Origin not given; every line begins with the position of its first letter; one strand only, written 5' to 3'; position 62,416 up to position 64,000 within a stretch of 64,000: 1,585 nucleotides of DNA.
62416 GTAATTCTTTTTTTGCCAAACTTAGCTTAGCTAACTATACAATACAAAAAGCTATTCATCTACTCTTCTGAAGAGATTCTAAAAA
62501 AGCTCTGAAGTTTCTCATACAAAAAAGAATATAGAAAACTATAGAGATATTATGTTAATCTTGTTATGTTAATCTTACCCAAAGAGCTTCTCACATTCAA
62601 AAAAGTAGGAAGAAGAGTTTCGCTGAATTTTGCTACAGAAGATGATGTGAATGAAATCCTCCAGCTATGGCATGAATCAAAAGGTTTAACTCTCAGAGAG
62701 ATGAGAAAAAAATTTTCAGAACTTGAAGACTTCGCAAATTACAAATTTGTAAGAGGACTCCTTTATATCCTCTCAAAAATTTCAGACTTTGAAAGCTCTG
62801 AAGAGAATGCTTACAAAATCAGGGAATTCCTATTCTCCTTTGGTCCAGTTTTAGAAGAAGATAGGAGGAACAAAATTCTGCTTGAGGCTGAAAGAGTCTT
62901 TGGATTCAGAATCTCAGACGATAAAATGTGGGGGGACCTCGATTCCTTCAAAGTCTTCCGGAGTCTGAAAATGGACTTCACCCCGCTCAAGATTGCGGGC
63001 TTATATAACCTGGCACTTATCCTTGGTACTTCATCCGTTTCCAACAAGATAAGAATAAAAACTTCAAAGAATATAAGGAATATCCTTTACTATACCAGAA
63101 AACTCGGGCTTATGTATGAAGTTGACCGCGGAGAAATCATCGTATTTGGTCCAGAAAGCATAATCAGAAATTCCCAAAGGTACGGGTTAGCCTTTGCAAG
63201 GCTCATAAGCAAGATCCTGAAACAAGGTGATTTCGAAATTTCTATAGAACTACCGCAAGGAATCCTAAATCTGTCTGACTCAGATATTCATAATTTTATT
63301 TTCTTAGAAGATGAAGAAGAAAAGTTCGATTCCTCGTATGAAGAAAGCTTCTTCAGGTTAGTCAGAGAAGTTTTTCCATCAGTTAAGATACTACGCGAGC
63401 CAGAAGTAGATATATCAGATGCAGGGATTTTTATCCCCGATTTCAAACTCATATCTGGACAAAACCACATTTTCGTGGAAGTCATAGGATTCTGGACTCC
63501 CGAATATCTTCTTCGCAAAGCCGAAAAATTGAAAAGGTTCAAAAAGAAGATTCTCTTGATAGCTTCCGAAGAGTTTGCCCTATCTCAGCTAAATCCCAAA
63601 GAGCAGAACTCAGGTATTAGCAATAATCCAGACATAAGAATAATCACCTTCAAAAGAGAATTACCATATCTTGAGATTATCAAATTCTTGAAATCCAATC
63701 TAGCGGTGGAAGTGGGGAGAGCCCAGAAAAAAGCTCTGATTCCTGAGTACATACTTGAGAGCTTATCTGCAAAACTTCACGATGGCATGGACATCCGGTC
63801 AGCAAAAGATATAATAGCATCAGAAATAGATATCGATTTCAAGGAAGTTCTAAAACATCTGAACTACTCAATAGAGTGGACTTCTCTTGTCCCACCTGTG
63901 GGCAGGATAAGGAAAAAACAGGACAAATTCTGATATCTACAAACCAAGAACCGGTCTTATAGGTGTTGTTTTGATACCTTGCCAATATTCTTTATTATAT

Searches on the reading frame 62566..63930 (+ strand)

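Call 13: search_protein_families(library=pfam, proteins=[window:62566-63930:+], max_evalue=0.00001)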
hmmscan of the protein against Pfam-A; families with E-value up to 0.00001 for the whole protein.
window:62566-63930:+ (455 aa): 1 family
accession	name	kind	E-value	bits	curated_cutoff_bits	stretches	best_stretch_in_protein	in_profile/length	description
PF05626.16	DUF790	-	3.1e-67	227.5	28.8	1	4-375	2-387/387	Protein of unknown function (DUF790)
